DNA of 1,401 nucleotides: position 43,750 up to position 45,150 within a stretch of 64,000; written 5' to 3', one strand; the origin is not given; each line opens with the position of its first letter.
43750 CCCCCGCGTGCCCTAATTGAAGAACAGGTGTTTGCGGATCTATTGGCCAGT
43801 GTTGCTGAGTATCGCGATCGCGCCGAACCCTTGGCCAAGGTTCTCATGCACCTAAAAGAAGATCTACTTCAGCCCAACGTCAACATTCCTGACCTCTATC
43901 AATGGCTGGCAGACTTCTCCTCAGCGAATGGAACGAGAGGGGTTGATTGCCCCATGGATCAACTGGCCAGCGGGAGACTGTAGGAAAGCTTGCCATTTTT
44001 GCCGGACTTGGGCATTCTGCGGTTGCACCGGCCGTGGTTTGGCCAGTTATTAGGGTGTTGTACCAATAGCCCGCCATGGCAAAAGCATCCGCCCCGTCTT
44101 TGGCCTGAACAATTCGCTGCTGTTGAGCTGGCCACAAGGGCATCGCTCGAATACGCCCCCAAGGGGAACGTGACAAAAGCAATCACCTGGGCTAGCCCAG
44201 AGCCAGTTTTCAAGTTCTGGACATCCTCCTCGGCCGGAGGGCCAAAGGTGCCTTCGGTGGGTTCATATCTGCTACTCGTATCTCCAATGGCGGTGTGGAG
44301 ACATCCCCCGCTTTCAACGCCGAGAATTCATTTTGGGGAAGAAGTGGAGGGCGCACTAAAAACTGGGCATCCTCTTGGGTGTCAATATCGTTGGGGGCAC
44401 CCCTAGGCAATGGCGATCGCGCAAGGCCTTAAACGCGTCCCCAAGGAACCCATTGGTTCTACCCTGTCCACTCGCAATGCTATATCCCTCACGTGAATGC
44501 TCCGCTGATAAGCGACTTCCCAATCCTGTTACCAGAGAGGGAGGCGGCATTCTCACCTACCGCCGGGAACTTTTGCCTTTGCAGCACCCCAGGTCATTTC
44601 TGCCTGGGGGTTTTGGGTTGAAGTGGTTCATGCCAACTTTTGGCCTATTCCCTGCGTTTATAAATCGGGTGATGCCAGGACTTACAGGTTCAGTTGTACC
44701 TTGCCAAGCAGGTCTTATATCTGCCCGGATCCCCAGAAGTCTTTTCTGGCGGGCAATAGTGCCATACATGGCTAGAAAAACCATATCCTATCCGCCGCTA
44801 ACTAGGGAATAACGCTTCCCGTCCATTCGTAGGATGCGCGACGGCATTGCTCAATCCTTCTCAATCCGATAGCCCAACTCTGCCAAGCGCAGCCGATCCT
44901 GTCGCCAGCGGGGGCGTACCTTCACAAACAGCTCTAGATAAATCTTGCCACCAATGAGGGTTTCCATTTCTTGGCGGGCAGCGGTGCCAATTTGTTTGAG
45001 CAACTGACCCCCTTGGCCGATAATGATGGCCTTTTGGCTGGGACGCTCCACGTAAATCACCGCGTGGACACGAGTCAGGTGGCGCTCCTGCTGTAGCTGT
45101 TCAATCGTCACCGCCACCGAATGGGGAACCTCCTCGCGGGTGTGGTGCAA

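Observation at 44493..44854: Unannotated ~360-nt element present twice in inverted orientation, with conserved hairpins and strand-specific G.U-compatible substitutions (copy A)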

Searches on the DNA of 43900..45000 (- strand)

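Call 8: search_rna_families(source=window, start=43900, end=45000, threshold=evalue, max_evalue=10, show_alignments=3)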
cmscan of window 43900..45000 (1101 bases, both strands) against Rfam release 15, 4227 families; matches with E-value up to 10: 4.
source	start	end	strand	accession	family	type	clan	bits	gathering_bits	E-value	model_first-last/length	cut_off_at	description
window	44206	44243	-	RF01371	CRISPR-DR58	Gene; CRISPR;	-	15.6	38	8.7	1-37/37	no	CRISPR RNA direct repeat element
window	44717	44798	-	RF01629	ceN39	Gene; snRNA; snoRNA; HACA-box;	-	14.4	35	4.1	1-131/131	no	Nematode snoRNA ceN39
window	44565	44646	-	RF02202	UCA1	Gene; lncRNA;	-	14.3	80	1.3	1-75/75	no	Urothelial cancer associated 1 conserved region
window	44205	44327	-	RF00062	HgcC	Gene;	-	13.2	50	2.9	1-130/130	no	HgcC family RNA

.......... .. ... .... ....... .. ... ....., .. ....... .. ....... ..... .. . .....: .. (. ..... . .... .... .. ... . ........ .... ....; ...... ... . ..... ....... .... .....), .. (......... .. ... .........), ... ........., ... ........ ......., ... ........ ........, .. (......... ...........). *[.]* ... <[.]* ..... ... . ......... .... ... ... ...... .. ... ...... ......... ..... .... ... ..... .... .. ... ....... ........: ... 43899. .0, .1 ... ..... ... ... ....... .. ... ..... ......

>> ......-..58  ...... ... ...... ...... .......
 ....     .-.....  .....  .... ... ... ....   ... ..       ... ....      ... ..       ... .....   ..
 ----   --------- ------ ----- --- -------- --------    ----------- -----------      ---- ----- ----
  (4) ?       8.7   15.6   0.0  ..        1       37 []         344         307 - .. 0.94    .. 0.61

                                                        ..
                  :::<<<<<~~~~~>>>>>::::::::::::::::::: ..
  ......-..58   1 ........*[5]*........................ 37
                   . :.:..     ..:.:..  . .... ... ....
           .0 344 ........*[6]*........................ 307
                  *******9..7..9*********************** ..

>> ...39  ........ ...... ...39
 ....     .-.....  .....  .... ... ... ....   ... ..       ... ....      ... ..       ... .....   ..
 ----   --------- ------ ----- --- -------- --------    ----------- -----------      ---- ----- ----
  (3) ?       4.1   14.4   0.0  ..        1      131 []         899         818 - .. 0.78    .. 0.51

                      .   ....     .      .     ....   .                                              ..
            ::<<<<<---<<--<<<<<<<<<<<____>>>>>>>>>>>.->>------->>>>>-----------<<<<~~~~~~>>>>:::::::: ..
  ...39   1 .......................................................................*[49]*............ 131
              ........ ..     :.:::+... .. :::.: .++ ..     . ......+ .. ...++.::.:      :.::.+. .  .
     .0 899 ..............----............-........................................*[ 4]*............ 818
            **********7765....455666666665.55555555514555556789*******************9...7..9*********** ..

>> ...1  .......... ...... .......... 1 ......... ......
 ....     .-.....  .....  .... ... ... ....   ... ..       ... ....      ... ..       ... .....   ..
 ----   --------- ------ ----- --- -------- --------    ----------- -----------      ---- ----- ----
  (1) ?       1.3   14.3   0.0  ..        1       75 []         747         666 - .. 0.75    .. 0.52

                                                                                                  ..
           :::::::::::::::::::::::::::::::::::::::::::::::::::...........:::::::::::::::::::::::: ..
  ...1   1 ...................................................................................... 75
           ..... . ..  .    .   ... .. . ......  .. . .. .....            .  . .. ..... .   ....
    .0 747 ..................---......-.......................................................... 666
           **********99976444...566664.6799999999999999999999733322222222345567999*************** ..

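Call 38: search_dna_similar(query=window:44493-44854:-, collection=plasmids, mode=distant, max_evalue=0.01)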
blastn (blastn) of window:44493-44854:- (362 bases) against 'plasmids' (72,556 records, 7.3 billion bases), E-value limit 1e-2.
No match.

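Call 68: search_rna_families(sources=[L003, L007], threshold=evalue, max_evalue=5)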
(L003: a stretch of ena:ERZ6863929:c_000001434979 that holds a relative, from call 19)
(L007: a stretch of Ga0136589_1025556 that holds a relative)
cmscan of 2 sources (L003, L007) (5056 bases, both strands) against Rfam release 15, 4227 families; matches with E-value up to 5: 1.
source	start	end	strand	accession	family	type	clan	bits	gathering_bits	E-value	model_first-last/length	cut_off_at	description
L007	754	816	-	RF00613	SNORD94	Gene; snRNA; snoRNA; CD-box;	-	16.6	60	1.9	1-137/137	no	Small nucleolar RNA SNORD94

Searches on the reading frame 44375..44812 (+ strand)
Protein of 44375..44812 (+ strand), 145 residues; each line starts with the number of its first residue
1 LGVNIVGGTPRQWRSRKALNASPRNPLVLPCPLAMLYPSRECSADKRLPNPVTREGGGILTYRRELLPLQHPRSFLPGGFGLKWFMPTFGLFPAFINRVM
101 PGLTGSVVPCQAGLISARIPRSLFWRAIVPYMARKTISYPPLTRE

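Call 15: find_homologous_proteins(query=window:44375-44812:+, max_evalue=0.01)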
Query window:44375-44812:+ (145 aa): 3 proteins with E <= 0.01 among 11 candidates.
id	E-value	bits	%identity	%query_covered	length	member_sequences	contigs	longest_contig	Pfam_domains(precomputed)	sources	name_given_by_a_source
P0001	8.1e-49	183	78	76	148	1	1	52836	-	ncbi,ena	-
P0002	7.4e-44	167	77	70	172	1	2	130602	-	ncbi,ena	-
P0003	1.5e-10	59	82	26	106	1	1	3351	-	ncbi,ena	-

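Call 17: find_encoding_contigs(protein=P0001, flank=6000)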
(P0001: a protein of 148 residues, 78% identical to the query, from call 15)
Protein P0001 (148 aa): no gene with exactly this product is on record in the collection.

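Call 18: find_encoding_contigs(protein=P0002, flank=6000)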
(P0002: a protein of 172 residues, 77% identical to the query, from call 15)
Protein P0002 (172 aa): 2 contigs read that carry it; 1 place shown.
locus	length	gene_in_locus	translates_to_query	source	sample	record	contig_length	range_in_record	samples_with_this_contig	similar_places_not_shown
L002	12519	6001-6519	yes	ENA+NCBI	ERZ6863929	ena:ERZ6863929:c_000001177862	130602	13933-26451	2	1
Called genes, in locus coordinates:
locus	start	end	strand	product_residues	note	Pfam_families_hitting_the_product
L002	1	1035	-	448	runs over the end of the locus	PF21760:SecD_1st, PF22599:SecDF_P1_head, PF03176:MMPL, PF00873:ACR_tran (weak), PF02355:SecD_SecF_C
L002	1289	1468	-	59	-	-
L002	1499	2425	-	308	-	PF01545:Cation_efflux, PF16916:ZT_dimer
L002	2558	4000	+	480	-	PF00070:Pyr_redox (faint), PF01266:DAO (faint), PF03721:UDPG_MGDP_dh_N, PF00984:UDPG_MGDP_dh, PF03720:UDPG_MGDP_dh_C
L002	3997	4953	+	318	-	PF01073:3Beta_HSD, PF01370:Epimerase, PF02719:Polysacc_synt_2, PF04321:RmlD_sub_bind, PF07993:NAD_binding_4, PF16363:GDP_Man_Dehyd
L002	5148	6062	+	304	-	PF16697:Yop-YscD_cpl, PF00498:FHA, PF00990:GGDEF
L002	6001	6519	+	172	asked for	-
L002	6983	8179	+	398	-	PF04055:Radical_SAM, PF06969:HemN_C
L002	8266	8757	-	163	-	PF04461:YajQ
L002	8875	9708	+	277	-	PF00106:adh_short, PF08659:KR, PF13561:adh_short_C2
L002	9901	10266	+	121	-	PF16697:Yop-YscD_cpl (faint), PF00498:FHA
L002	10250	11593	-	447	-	PF01943:Polysacc_synt, PF13440:Polysacc_synt_3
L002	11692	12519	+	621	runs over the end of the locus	PF03717:PBP_dimer, PF00905:Transpeptidase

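Call 19: find_encoding_contigs(protein=P0003, flank=6000)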
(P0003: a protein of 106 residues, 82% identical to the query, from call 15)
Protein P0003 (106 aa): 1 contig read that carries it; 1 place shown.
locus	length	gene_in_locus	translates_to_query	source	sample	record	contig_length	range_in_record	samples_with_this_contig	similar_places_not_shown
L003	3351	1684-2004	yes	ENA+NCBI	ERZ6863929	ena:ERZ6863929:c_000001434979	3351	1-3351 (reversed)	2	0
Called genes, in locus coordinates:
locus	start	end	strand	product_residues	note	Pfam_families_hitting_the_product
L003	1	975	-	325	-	?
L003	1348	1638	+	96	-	-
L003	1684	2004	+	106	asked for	-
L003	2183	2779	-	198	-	PF11375:DUF3177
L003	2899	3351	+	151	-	?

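Call 55: list_cluster_members(proteins=[P0001, P0002, P0003])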
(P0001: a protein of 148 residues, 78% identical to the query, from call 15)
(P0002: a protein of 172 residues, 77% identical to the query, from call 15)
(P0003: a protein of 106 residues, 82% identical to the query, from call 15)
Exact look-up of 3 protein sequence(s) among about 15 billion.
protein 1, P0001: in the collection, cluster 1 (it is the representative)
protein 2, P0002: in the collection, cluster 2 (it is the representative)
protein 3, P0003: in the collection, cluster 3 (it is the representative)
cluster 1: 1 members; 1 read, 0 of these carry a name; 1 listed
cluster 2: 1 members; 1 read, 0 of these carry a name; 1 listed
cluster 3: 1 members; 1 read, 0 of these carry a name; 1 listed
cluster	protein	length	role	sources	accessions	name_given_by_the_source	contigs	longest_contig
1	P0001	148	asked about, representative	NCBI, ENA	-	-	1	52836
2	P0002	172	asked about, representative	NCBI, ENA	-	-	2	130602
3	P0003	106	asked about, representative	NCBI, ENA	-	-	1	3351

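Call 57: list_cluster_members(proteins=[L002:2558-4000:+, L002:6983-8179:+, L002:8266-8757:-, L002:1499-2425:-, L003:2183-2779:-, L002:3997-4953:+, L002:8875-9708:+])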
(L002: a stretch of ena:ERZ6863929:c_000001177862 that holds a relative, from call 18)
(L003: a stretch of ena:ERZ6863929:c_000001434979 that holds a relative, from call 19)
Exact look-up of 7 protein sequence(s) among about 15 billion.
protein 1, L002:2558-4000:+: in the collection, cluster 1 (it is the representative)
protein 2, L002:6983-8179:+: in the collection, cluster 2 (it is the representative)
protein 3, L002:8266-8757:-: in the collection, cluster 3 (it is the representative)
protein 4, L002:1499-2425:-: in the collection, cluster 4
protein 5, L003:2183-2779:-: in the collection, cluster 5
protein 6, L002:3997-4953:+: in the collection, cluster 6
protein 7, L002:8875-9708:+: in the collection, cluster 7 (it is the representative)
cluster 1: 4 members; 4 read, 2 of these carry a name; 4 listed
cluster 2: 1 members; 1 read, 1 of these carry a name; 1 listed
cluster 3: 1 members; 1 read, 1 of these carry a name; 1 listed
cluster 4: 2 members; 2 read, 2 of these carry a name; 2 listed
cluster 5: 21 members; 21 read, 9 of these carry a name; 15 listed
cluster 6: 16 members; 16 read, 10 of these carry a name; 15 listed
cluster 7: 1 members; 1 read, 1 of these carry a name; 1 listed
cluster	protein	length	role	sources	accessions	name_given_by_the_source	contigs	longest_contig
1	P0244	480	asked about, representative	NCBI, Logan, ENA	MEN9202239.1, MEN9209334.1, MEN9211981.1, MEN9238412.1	MAG: UDP-glucose/GDP-mannose dehydrogenase family protein [Thermostichus sp. ...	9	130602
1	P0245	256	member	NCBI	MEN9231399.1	MAG: nucleotide sugar dehydrogenase, partial [Thermostichus sp. DG02_5_bins_236]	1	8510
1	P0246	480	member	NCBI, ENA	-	-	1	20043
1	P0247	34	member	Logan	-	-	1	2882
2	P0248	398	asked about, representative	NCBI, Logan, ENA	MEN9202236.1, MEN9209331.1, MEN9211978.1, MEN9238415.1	MAG: radical SAM family heme chaperone HemW [Thermostichus sp. DG_1_6_bins_120]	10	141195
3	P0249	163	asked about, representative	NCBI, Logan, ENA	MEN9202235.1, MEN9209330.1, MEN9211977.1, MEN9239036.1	MAG: YajQ family cyclic di-GMP-binding protein [Thermostichus sp. DG_1_6_bins_120]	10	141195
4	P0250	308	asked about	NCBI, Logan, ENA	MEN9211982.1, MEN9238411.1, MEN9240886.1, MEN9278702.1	MAG: cation diffusion facilitator family transporter [Thermostichus sp. DG_1_6_bins_120]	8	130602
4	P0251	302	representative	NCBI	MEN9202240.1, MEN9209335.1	MAG: cation diffusion facilitator family transporter, partial [Thermostichus sp. ...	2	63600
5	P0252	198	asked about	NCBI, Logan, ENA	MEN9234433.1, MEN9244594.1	MAG: DUF3177 family protein [Gloeomargarita sp. DG02_5_bins_242]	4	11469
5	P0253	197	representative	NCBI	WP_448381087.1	DUF3177 family protein [Gloeomargarita sp.]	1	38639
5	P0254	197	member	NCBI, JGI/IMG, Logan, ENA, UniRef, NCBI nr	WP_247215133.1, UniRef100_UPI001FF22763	DUF3177 family protein [Synechococcus sp. C9] | hypothetical protein | DUF3177 family protein n=1 Tax=Synechococcus sp. C9 TaxID=102119 RepID=UPI001FF22763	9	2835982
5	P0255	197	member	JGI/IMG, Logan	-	hypothetical protein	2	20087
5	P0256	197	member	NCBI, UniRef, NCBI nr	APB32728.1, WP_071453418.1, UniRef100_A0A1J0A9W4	hypothetical protein GlitD10_0417 [Gloeomargarita lithophora Alchichica-D10] | Uncharacterized protein n=1 Tax=Gloeomargarita lithophora Alchichica-D10 TaxID=1188229 ... | DUF3177 family protein [Gloeomargarita lithophora]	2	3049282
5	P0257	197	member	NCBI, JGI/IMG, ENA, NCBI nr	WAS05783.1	DUF3177 family protein [Gloeomargaritales cyanobacterium VI4D9]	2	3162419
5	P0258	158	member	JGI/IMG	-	hypothetical protein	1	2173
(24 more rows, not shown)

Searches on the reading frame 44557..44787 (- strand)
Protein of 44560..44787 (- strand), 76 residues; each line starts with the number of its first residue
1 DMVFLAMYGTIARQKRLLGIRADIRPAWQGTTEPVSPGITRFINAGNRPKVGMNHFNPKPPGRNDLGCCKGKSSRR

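Call 81: search_protein_families(library=pfam, max_evalue=10, proteins=[window:44560-44787:-])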
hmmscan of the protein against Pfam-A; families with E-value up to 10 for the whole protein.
seq(76 aa): 0 families

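Call 82: search_protein_families(library=ncbifam, max_evalue=10, proteins=[window:44560-44787:-])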
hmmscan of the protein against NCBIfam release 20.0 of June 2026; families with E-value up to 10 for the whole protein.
seq(76 aa): 0 families

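Call 89: search_protein_representatives(protein=window:44557-44784:-)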
Query: 75 residues. Proteins with E-value up to 0.001 (for the whole library): 2; up to 1e-10: 1; up to 1e-30: 1. The best 2 are listed.
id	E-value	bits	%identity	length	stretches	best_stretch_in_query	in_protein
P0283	5.8e-32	125.4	85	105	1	1-71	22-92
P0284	1.6e-04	38.1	30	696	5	3-50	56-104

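Call 91: find_encoding_contigs(protein=P0283, flank=5000)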
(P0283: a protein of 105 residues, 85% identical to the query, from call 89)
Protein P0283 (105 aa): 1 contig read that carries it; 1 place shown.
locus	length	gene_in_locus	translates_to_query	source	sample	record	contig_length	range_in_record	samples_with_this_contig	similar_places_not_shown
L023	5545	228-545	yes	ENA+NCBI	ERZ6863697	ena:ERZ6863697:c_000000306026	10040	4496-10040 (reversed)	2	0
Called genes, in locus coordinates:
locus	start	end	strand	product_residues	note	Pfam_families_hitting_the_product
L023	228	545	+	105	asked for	-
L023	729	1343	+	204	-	-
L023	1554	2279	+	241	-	PF01209:Ubie_methyltran, PF01135:PCMT (weak), PF13489:Methyltransf_23, PF13847:Methyltransf_31, PF08241:Methyltransf_11, PF08242:Methyltransf_12, PF13649:Methyltransf_25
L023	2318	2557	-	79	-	-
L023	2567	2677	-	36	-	PF01979:Amidohydro_1, PF07969:Amidohydro_3 (weak)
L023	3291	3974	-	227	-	PF03130:HEAT_PBS (faint), PF02985:HEAT (faint), PF13646:HEAT_2, PF13513:HEAT_EZ (faint), PF13646:HEAT_2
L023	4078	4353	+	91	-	PF00312:Ribosomal_S15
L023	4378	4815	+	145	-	PF11947:DUF3464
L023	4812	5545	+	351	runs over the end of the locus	PF18152:DAHP_snth_FXD, PF00793:DAHP_synth_1, PF03102:NeuB (weak)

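Call 92: list_cluster_members(proteins=[P0283])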
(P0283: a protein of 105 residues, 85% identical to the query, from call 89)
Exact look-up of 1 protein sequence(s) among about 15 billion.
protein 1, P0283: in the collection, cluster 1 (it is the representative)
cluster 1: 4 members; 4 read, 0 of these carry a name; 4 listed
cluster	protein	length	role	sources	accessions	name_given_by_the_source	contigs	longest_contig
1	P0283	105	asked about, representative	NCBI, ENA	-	-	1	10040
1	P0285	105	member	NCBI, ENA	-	-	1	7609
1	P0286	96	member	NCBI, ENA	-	-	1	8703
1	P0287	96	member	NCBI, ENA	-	-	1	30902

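Call 93: find_encoding_contigs(protein=P0287, flank=10000, max_places=4)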
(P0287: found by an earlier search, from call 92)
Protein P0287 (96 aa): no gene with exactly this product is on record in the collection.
